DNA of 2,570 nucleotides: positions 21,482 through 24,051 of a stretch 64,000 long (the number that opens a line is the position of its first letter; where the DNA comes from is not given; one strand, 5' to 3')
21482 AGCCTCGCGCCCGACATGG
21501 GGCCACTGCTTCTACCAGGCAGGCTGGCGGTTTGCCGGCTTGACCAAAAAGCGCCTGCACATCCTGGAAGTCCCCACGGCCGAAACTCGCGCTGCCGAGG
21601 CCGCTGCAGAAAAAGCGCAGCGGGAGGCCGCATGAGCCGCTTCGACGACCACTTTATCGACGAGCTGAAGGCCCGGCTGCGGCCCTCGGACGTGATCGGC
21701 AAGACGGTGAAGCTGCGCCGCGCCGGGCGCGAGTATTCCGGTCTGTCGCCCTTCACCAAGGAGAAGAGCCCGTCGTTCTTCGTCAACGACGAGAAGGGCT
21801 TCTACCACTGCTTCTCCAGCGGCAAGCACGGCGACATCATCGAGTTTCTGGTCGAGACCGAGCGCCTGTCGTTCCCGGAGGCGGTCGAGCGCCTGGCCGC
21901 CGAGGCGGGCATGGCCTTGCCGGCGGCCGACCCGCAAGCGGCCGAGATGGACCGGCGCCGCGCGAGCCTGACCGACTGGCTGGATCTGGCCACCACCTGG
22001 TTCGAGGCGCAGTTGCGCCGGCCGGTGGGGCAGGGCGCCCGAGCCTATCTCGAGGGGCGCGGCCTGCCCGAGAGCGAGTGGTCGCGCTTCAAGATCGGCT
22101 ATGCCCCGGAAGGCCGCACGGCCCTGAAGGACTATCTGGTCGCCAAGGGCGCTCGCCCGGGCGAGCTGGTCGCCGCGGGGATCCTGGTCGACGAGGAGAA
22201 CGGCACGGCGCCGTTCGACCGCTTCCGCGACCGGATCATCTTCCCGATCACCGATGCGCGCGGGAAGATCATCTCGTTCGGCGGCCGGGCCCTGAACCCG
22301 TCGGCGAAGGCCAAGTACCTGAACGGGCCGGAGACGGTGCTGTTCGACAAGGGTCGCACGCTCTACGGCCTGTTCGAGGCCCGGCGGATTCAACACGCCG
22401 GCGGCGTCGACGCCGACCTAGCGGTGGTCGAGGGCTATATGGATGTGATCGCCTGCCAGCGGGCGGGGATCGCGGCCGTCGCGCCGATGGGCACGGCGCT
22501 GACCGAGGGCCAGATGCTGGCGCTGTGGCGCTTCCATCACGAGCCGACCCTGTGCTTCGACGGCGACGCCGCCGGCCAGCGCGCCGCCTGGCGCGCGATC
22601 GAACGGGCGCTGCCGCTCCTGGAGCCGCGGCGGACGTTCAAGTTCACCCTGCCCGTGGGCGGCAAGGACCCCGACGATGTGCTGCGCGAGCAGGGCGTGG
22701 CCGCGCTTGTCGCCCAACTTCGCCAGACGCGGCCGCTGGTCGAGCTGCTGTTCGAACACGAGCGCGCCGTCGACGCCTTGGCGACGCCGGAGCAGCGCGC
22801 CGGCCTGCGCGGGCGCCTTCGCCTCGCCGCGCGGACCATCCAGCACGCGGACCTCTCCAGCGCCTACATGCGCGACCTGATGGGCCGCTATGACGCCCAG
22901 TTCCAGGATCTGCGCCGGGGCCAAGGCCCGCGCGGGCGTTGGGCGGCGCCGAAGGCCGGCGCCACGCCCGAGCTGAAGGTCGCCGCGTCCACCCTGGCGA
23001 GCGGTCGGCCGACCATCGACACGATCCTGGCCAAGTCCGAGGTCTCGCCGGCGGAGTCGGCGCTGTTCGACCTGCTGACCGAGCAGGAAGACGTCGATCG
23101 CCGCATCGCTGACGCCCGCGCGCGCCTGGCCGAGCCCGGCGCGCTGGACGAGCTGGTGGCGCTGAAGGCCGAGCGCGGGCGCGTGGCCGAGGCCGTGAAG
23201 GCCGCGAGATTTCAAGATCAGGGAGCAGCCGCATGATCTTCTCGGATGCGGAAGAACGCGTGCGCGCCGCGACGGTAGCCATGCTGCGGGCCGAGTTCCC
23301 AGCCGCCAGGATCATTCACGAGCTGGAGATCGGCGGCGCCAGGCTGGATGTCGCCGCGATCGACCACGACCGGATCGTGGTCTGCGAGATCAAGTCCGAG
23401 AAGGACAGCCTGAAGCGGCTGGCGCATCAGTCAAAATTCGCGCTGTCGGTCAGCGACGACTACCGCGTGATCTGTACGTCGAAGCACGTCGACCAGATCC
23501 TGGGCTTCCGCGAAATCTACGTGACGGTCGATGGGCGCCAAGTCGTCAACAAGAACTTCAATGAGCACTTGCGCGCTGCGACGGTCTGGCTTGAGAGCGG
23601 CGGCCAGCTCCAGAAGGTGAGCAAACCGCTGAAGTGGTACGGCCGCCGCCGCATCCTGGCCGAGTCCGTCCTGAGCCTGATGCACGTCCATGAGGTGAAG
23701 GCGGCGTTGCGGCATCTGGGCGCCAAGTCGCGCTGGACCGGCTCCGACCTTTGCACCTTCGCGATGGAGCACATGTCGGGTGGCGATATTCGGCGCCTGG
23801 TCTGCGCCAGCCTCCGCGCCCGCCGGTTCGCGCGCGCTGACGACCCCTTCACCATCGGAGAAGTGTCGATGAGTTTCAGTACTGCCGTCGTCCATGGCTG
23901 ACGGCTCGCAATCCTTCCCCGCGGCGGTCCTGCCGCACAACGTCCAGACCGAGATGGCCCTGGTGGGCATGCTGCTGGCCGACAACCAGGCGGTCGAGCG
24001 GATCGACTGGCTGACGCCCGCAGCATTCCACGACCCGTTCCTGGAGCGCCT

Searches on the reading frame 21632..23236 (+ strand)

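Call 3: search_protein_families(library=pfam, proteins=[window:21632-23236:+], max_evalue=0.01)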
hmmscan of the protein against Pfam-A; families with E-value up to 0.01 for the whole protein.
window:21632-23236:+ (534 aa): 6 families
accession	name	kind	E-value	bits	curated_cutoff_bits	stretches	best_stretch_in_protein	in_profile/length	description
PF08275.17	DNAG_N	-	1.1e-38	132.6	26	1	123-250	1-127/128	DNA primase catalytic core, N-terminal domain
PF01807.25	Zn_ribbon_DnaG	-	4e-29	100.7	24.9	1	6-98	3-95/98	CHC2 zinc finger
PF13155.12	Toprim_2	-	2.6e-15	57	22.1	1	265-351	2-88/88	Toprim-like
PF13662.12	Toprim_4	-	2.1e-14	53.9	25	1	264-326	4-74/85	Toprim domain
PF01751.28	Toprim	-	8.4e-10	39.1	23.1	1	263-333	2-89/96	Toprim domain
PF13362.12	Toprim_3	-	1.6e-05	25.7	27.2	1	263-355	2-93/95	Toprim domain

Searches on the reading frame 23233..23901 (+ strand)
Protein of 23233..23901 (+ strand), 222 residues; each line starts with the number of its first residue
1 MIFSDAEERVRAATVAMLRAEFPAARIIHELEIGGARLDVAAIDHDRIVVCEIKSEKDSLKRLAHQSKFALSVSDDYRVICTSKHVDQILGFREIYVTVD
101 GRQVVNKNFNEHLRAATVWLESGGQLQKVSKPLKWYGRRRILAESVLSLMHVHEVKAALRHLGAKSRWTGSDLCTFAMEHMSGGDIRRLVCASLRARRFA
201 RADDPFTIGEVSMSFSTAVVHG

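Call 3: search_protein_families(library=pfam, proteins=[window:23233-23901:+], max_evalue=0.01)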
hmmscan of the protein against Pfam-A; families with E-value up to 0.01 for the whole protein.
window:23233-23901:+ (222 aa): 0 families

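Call 39: search_protein_families(library=phrogs, proteins=[window:23233-23901:+], max_evalue=0.001)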
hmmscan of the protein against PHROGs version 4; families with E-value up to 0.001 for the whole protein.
window:23233-23901:+ (222 aa): 1 family
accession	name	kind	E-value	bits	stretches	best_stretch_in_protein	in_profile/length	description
phrog_984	-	unknown function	2e-18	68.1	1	7-89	7-95/230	-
